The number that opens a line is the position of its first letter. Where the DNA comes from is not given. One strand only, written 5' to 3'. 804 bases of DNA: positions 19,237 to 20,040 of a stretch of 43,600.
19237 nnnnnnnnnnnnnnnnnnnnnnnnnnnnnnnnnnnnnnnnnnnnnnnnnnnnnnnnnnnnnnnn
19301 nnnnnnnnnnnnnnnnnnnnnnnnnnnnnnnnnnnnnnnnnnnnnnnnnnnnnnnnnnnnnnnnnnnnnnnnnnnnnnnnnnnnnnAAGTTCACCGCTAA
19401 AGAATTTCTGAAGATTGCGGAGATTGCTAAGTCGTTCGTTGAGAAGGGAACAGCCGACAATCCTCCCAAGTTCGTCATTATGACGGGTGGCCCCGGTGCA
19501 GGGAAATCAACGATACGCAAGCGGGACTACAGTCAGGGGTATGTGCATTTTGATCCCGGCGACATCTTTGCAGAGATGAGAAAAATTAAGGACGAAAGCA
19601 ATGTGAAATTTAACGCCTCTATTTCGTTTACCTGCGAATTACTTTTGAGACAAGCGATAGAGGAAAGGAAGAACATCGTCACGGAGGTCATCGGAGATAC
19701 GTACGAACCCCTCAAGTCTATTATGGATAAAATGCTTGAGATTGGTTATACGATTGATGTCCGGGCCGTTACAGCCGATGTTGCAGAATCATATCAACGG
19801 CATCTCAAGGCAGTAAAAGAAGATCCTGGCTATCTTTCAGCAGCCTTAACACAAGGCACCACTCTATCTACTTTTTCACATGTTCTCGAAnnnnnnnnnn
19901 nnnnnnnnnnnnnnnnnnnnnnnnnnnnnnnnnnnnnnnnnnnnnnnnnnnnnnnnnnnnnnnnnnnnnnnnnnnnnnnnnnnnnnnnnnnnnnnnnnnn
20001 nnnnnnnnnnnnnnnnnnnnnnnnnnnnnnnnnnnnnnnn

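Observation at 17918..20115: SpoT-type HD hydrolase fused to a zeta-toxin-like P-loop kinase and a Zn ribbon, next to a PD-(D/E)XK-like gene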

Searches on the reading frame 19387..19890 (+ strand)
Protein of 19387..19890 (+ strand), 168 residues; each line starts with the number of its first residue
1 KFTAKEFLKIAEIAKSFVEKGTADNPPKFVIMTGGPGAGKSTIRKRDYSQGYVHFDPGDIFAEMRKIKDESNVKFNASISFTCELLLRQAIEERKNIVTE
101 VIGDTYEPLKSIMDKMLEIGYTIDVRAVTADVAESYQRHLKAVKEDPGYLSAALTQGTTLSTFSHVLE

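Call 26: find_related_loci(query=A2, collection=genome_contigs, flank=7000)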
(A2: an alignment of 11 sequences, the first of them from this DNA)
Query A2 (168 aa) in genome_contigs; peptide patterns used: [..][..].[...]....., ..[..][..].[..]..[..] (x = any residue, [..] = any of these).
69 stretches matched a pattern; 9 encode a relative of the query (tblastn E <= 1e-3); 9 distinct loci.
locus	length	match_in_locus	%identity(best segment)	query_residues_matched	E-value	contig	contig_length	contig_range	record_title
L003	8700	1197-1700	48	1-168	9e-54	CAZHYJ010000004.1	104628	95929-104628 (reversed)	MAG TPA_asm: uncultured Gammaproteobacteria bacterium isolate SRP263991_co7_335 genome assembly, contig: NODE_110_length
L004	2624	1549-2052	48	1-168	2e-53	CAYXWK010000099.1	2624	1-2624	MAG TPA_asm: Candidatus Woesearchaeota archaeon isolate SRP193661_co1_53 genome assembly, contig: NODE_42975_length_2624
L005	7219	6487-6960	47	6-163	2e-48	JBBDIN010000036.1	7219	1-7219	MAG: Thermodesulfobacteriota bacterium isolate LejiaA_40_8 Lejia_A_14019_length_7219_cov_5, whole genome shotgun sequenc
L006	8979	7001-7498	46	3-168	5e-47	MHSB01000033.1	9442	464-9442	MAG: Candidatus Taylorbacteria bacterium RIFCSPLOWO2_01_FULL_50_130 rifcsplowo2_01_scaffold_42498, whole genome shotgun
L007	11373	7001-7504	48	1-168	3e-52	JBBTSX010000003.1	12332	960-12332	MAG: Patescibacteria group bacterium isolate H41-bin036_1 H41_bin036_1_000000000003, whole genome shotgun sequence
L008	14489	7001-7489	40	1-163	3e-42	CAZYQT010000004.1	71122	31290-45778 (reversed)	MAG TPA_asm: uncultured Candidatus Saccharibacteria bacterium isolate SRP192515_co1_368 genome assembly, contig: NODE_22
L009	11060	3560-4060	43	2-168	4e-41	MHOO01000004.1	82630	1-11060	MAG: Candidatus Staskawiczbacteria bacterium RIFCSPHIGHO2_01_FULL_39_25 rifcsphigho2_01_scaffold_1458, whole genome shot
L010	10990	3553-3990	43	12-156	5e-35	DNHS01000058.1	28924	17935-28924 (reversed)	MAG TPA_asm: Candidatus Omnitrophota bacterium isolate UBA10183 contig_86828, whole genome shotgun sequence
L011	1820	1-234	47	91-168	1e-18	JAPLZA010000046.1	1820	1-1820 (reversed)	MAG: Candidatus Staskawiczbacteria bacterium isolate LacPavin_0419_WC70L_MAG_36_7 LacPavin_0419_WC70L_scaffold_558262, w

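Call 34: find_related_loci(query=A2, collection=viral_contigs, flank=8000)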
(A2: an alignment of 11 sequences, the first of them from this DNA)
Query A2 (168 aa) in viral_contigs; peptide patterns used: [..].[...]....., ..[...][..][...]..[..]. (x = any residue, [..] = any of these).
600 stretches matched a pattern (row limit reached: there are more); 3 encode a relative of the query (tblastn E <= 1e-3); 3 distinct loci.
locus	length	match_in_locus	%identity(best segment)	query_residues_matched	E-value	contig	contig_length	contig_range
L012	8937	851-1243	30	11-123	7e-7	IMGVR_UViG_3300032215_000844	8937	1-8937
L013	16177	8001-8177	37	8-59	3e-6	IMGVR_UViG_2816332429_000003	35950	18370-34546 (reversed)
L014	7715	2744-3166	26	5-132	3e-6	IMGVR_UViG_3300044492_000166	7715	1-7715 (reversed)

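Call 35: find_related_loci(query=A2, collection=metagenome_contigs, flank=7000)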
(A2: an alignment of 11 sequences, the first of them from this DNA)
Query A2 (168 aa) in metagenome_contigs; peptide patterns used: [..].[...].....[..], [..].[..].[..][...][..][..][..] (x = any residue, [..] = any of these).
309 stretches matched a pattern; 40 encode a relative of the query (tblastn E <= 1e-3); 40 distinct loci.
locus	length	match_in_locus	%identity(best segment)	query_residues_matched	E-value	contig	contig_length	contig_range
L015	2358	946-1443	51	2-167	4e-58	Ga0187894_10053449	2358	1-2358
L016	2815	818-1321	50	1-168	3e-57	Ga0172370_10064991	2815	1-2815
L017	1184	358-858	49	1-167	6e-60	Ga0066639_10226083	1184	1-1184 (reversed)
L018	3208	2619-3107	50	1-163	6e-56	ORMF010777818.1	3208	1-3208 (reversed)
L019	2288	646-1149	48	1-168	7e-54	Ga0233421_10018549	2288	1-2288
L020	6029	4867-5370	48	1-168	4e-53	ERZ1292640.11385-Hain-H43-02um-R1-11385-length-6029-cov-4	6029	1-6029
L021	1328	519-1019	48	1-167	3e-55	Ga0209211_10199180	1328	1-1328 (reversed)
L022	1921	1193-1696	48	1-168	2e-52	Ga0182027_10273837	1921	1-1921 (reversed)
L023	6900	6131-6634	46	1-168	9e-51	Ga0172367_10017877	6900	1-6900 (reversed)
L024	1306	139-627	45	1-163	4e-51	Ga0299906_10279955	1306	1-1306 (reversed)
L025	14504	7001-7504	45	1-168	6e-49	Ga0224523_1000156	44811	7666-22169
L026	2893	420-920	44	1-167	5e-49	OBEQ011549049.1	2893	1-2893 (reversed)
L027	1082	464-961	46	2-167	7e-51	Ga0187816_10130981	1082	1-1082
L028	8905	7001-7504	44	1-168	7e-48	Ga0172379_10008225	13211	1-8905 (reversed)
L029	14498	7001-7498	45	1-167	1e-47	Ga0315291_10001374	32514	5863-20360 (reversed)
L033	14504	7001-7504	43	1-168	1e-46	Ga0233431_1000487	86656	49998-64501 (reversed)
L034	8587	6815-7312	44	2-167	6e-46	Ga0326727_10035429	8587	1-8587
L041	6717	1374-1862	44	1-163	2e-41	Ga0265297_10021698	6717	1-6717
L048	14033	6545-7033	41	1-163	9e-36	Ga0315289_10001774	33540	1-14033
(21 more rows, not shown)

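Call 39: search_protein_families(library=pfam, proteins=[L020:2031-4562:+, L025:2546-4855:+, L025:6028-6915:+, L025:7605-8285:+, L028:4900-6747:+, L028:7646-8170:+, L048:3808-6483:+, L048:7141-7881:+, L033:3971-6280:+, L033:6246-6854:+], max_evalue=0.001)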
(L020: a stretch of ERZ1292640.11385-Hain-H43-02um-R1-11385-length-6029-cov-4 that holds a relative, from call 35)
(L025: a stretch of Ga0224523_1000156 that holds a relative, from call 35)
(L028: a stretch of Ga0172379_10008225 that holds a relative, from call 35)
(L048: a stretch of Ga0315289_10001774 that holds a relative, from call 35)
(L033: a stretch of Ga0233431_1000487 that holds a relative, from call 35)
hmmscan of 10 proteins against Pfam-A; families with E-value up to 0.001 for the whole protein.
L020:2031-4562:+ (843 aa): 3 families
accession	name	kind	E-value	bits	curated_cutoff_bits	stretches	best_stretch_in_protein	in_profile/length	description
PF04851.21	ResIII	-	9e-15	55.4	22.5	1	87-255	16-162/164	Type III restriction enzyme, res subunit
PF18766.7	SWI2_SNF2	-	1.7e-05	25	26.7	1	88-293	11-198/221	SWI2/SNF2 ATPase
PF00270.35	DEAD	-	0.00044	20.5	26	0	93-224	12-133/167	DEAD/DEAH box helicase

L025:2546-4855:+ (769 aa): 2 families
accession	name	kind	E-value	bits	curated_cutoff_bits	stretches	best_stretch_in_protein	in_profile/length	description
PF04851.21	ResIII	-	1.3e-17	64.7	22.5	1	3-192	2-163/164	Type III restriction enzyme, res subunit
PF18766.7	SWI2_SNF2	-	1.2e-05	25.5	26.7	1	10-196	3-160/221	SWI2/SNF2 ATPase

L025:6028-6915:+ (295 aa): 2 families
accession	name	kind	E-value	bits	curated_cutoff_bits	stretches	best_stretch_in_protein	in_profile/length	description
PF13365.12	Trypsin_2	-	7.7e-11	43.4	27.6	1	59-233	1-142/144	Trypsin-like peptidase domain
PF00089.32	Trypsin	-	1.1e-05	25.8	20.6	1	57-237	25-196/220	Trypsin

L025:7605-8285:+ (226 aa): 0 families

L028:4900-6747:+ (615 aa): 6 families
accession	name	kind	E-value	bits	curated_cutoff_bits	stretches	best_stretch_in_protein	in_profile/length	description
PF13304.12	AAA_21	-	1.4e-21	78.3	27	2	170-407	91-303/304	AAA domain, putative AbiEii toxin, Type IV TA system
PF13175.12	AAA_15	-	3e-21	76.9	32.1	1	1-407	1-374/374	AAA ATPase domain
PF20469.4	OLD-like_TOPRIM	-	3.3e-18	66.4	23.2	1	469-534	1-67/67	Overcoming lysogenization defect protein-like, TOPRIM domain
PF13476.12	AAA_23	-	2.3e-14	55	27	1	5-185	1-126/201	AAA domain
PF02463.25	SMC_N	-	4.2e-10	39.9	40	1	2-408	1-203/220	RecF/RecN/SMC N terminal domain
PF11398.14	DUF2813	-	2.5e-05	24.2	21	0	25-79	19-73/372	Protein of unknown function (DUF2813)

L028:7646-8170:+ (174 aa): 0 families

L048:3808-6483:+ (891 aa): 2 families
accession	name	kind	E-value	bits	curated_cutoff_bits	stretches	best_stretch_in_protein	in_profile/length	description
PF03235.19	GmrSD_N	-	4.8e-40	138.3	33.2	1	13-231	3-199/199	GmrSD restriction endonuclease, N-terminal domain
PF07510.16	GmrSD_C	-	4.2e-25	88.7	23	1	443-575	17-137/138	GmrSD restriction endonucleases, C-terminal domain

L048:7141-7881:+ (246 aa): 0 families

L033:3971-6280:+ (769 aa): 2 families
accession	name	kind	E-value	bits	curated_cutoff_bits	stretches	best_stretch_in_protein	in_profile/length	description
PF03235.19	GmrSD_N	-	1.3e-32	114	33.2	1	18-215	5-197/199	GmrSD restriction endonuclease, N-terminal domain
PF04326.19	SLFN_AlbA_2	-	8.2e-17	62.3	25.3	1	618-754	1-118/118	Schlafen, AlbA_2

L033:6246-6854:+ (202 aa): 0 families

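Call 40: search_protein_families(library=pfam, proteins=[L029:5309-6961:+, L007:5060-6367:+, L007:6495-6899:+, L003:305-1168:+, L003:1702-2208:+, L041:15-1286:+, L041:1882-2697:+, L018:112-1629:+, L016:1903-2604:+, L033:7739-12052:+], max_evalue=0.001)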
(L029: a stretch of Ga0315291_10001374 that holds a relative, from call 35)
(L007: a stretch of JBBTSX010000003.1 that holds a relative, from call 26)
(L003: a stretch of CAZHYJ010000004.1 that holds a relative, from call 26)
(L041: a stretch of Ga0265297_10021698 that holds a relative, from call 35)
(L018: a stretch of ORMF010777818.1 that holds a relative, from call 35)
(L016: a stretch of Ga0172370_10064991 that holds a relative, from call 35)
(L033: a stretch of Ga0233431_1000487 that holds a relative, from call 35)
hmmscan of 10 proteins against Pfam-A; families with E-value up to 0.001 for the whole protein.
L029:5309-6961:+ (550 aa): 1 family
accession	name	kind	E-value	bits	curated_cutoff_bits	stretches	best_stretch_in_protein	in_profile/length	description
PF00395.25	SLH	-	2.7e-27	94.9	20.8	2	361-402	2-43/44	S-layer homology domain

L007:5060-6367:+ (435 aa): 2 families
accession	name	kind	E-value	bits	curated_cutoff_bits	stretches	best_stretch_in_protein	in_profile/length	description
PF08245.18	Mur_ligase_M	-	2.6e-22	80.2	24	2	109-252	60-199/200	Mur ligase middle domain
PF02875.26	Mur_ligase_C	-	7.6e-20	72.5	28.4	1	275-402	1-126/127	Mur ligase, glutamate ligase domain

L007:6495-6899:+ (134 aa): 0 families

L003:305-1168:+ (287 aa): 2 families
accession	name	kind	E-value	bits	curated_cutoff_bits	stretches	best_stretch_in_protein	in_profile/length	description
PF05010.19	TACC_C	-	2.4e-05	24.6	29.9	1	11-114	54-154/201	Transforming acidic coiled-coil-containing protein (TACC), C-terminal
PF19903.4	DUF6376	-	4.8e-05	24.1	27.3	1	28-115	17-104/116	Family of unknown function (DUF6376)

L003:1702-2208:+ (168 aa): 1 family
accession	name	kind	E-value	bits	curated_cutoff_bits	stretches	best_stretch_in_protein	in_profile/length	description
PF06941.18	NT5C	-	2.4e-17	63.9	24.8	1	53-147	60-153/180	5' nucleotidase, deoxy (Pyrimidine), cytosolic type C protein (NT5C)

L041:15-1286:+ (423 aa): 2 families
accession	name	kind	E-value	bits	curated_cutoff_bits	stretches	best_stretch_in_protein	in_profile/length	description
PF13482.12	RNase_H_2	-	6.1e-31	108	22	1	239-415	1-163/165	RNase_H superfamily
PF12705.13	PDDEXK_1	-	3.2e-06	27.7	22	1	12-141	124-247/247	PD-(D/E)XK nuclease superfamily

L041:1882-2697:+ (271 aa): 0 families

L018:112-1629:+ (505 aa): 0 families

L016:1903-2604:+ (233 aa): 0 families

L033:7739-12052:+ (1437 aa): 6 families
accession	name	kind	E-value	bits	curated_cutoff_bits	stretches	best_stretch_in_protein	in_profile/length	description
PF13086.12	AAA_11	-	2.6e-17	63.9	27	2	437-571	2-140/257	AAA domain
PF13087.12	AAA_12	-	9.4e-14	51.9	27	1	1074-1257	15-191/195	AAA domain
PF13604.12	AAA_30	-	3.5e-12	46.9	27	1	437-499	2-64/191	AAA domain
PF13245.12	AAA_19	-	2.8e-09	37.7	25.1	1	451-702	9-72/134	AAA domain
PF01443.25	Viral_helicase1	-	4.2e-06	27.2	21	0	936-1002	45-117/228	Viral superfamily 1 RNA helicase core domain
PF05127.21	NAT10_TcmA_helicase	-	0.00027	21.3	22.7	0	457-521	1-58/176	RNA cytidine acetyltransferase NAT10/TcmA, helicase domain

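Call 53: find_homologous_proteins(query=A2, max_evalue=0.00001)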
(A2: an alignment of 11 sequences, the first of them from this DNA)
Query A2 (11 sequences) (168 aa, profile of the alignment): 146 proteins with E <= 0.00001 among 1696 candidates; the best 120 are listed.
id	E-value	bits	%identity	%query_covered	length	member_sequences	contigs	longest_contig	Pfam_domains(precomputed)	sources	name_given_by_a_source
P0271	1.9e-83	296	51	100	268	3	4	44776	PF06414.19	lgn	-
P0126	3.8e-82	292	48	100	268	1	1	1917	PF06414.19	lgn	-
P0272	1.0e-81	291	50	99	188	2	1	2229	PF06414.19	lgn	-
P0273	3.1e-81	289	53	99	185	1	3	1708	-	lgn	-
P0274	1.7e-80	286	47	99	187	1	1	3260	PF06414.19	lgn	-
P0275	2.2e-80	286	48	100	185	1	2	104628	PF06414.19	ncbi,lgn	-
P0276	5.5e-80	285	48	100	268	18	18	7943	PF06414.19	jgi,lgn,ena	jgi:hypothetical protein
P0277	1.6e-79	283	49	100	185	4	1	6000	PF06414.19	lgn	-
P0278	2.7e-79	283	50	100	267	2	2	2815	PF06414.19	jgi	-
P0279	4.9e-79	282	48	100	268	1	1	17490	PF06414.19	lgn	-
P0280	2.8e-78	279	46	100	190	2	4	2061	PF06414.19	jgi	-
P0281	2.8e-78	279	48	100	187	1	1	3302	PF06414.19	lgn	-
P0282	5.5e-78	278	51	99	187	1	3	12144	PF06414.19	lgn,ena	-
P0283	6.2e-78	278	45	99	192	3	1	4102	PF06414.19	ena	-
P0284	7.3e-78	278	51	98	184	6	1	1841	PF06414.19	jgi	jgi:hypothetical protein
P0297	2.2e-76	273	44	100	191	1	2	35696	PF06414.19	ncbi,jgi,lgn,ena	ncbi:MAG: zeta toxin family protein [Patescibacteria group bacterium]|jgi:hypothetical protein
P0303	5.2e-75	269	48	97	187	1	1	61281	PF06414.19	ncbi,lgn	-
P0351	7.2e-68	245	44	99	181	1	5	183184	PF06414.19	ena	-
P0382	2.3e-62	227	45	98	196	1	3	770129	PF06414.19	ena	-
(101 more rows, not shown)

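Call 54: find_encoding_contigs(protein=P0271, flank=5000, max_places=2)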
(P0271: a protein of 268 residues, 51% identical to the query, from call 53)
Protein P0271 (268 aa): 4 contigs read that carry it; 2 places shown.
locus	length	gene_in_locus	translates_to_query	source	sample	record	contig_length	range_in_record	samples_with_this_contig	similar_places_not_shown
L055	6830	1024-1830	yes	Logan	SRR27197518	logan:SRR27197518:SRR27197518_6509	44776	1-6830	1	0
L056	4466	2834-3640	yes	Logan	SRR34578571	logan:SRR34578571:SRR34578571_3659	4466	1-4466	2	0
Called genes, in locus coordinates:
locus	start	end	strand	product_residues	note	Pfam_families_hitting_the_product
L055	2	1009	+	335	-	?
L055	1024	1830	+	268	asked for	PF06414:Zeta_toxin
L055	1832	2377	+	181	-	PF13328:HD_4, PF01966:HD (faint)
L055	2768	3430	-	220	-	PF03167:UDG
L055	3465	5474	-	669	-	PF11897:DUF3417, PF00343:Phosphorylase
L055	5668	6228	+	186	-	PF04203:Sortase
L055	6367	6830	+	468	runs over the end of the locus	PF00171:Aldedh, PF05893:LuxC (weak)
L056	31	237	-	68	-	-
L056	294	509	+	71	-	PF13560:HTH_31 (weak), PF12844:HTH_19, PF13443:HTH_26, PF01381:HTH_3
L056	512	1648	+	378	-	PF13651:EcoRI_methylase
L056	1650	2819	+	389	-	PF03235:GmrSD_N, PF01844:HNH (weak)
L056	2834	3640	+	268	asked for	PF06414:Zeta_toxin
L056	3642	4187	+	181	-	PF13328:HD_4, PF01966:HD (faint)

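Call 55: find_encoding_contigs(protein=P0279, flank=5000, max_places=2)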
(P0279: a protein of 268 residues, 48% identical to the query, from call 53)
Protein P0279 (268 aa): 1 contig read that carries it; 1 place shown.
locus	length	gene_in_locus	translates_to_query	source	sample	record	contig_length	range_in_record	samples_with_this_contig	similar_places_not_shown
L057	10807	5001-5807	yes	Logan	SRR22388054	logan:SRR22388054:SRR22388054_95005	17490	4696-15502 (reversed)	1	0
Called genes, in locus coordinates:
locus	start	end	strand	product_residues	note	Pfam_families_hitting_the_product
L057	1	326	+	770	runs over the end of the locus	?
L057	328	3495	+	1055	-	PF07693:KAP_NTPase, PF24883:NPHP3_N (faint), PF13401:AAA_22 (faint)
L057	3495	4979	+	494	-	PF11074:DUF2779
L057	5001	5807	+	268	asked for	PF06414:Zeta_toxin (weak)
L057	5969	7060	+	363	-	PF00089:Trypsin, PF13365:Trypsin_2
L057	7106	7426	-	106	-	-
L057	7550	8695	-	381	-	PF00078:RVT_1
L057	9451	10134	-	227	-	-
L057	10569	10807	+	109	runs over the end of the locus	-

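Call 56: find_encoding_contigs(protein=P0297, flank=5000, max_places=2)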
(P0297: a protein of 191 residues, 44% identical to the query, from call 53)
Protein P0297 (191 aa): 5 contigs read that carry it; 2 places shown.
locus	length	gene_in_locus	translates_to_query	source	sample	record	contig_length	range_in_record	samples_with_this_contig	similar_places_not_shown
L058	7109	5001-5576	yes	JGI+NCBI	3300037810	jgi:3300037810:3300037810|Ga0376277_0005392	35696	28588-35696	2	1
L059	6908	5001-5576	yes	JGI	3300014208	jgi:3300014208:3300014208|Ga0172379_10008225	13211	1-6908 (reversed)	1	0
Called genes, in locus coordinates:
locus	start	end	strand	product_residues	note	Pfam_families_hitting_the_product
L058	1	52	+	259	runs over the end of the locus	PF01936:NYN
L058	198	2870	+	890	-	PF04851:ResIII, PF19778:RE_endonuc (weak)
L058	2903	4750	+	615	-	PF02463:SMC_N, PF13175:AAA_15, PF13476:AAA_23, PF13304:AAA_21, PF20469:OLD-like_TOPRIM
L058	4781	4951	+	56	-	PF04014:MazE_antitoxin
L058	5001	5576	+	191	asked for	PF06414:Zeta_toxin (weak)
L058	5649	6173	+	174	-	-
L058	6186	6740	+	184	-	PF13328:HD_4, PF01966:HD (weak)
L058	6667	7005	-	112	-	-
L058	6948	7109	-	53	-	?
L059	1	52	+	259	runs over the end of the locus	PF01936:NYN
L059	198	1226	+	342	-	PF04851:ResIII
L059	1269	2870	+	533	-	PF19778:RE_endonuc (weak), PF08722:Tn7_TnsA-like_N (weak)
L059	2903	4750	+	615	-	PF02463:SMC_N, PF13175:AAA_15, PF13476:AAA_23, PF13304:AAA_21, PF20469:OLD-like_TOPRIM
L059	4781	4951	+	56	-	PF04014:MazE_antitoxin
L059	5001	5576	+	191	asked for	PF06414:Zeta_toxin (weak)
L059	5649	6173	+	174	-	-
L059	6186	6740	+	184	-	PF13328:HD_4, PF01966:HD (weak)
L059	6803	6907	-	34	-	?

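Call 57: find_encoding_contigs(protein=P0303, flank=4000, max_places=1)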
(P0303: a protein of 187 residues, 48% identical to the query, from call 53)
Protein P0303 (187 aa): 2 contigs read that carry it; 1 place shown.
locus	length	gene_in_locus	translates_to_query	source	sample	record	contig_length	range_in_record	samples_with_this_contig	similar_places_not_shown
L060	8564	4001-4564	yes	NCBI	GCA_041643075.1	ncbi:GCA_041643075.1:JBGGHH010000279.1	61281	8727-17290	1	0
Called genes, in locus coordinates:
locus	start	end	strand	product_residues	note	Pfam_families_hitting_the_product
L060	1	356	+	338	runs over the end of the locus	PF16289:PIN_12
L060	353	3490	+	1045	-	PF04313:HSDR_N, PF04851:ResIII, PF18766:SWI2_SNF2, PF22679:T1R_D3-like, PF11867:T1RH-like_C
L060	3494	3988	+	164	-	PF06941:NT5C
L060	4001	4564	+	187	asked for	PF06414:Zeta_toxin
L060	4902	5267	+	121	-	-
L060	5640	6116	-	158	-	PF03073:TspO_MBR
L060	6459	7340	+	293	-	PF02661:Fic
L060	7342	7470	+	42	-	-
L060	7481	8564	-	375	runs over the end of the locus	-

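Call 58: find_encoding_contigs(protein=P0382, flank=4000, max_places=1)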
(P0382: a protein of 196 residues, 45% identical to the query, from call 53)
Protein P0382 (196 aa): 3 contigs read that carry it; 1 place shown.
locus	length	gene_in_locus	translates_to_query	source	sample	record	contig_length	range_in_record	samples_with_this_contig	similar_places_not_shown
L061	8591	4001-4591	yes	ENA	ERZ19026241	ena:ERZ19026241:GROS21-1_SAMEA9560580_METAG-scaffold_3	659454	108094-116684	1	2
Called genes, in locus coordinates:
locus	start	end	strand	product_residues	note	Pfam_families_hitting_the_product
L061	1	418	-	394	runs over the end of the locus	PF01555:N6_N4_Mtase, PF01170:UPF0020 (faint)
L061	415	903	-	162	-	-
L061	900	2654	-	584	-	PF01381:HTH_3, PF13560:HTH_31, PF01170:UPF0020 (faint), PF01555:N6_N4_Mtase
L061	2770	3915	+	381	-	PF00872:Transposase_mut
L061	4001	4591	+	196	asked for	PF06414:Zeta_toxin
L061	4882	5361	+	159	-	PF12869:tRNA_anti-like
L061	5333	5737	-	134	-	PF20901:Sf6_terminase (faint)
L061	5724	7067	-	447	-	PF02195:ParB_N, PF01555:N6_N4_Mtase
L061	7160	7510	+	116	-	-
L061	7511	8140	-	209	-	PF04607:RelA_SpoT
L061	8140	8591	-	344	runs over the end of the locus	-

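Call 59: find_encoding_contigs(protein=P0351, flank=4000, max_places=1)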
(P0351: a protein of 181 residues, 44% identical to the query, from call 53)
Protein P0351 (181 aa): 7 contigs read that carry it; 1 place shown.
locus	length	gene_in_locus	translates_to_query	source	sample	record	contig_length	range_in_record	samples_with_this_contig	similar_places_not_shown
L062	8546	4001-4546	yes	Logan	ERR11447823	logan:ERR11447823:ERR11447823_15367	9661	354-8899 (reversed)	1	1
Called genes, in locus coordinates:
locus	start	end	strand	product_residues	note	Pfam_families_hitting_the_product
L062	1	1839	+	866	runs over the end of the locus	?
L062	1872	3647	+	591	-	PF03235:GmrSD_N, PF07510:GmrSD_C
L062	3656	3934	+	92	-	-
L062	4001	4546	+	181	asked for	PF06414:Zeta_toxin (weak)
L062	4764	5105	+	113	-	PF13240:Zn_Ribbon_1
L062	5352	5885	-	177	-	-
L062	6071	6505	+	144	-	-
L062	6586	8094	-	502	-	-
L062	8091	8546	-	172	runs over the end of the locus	-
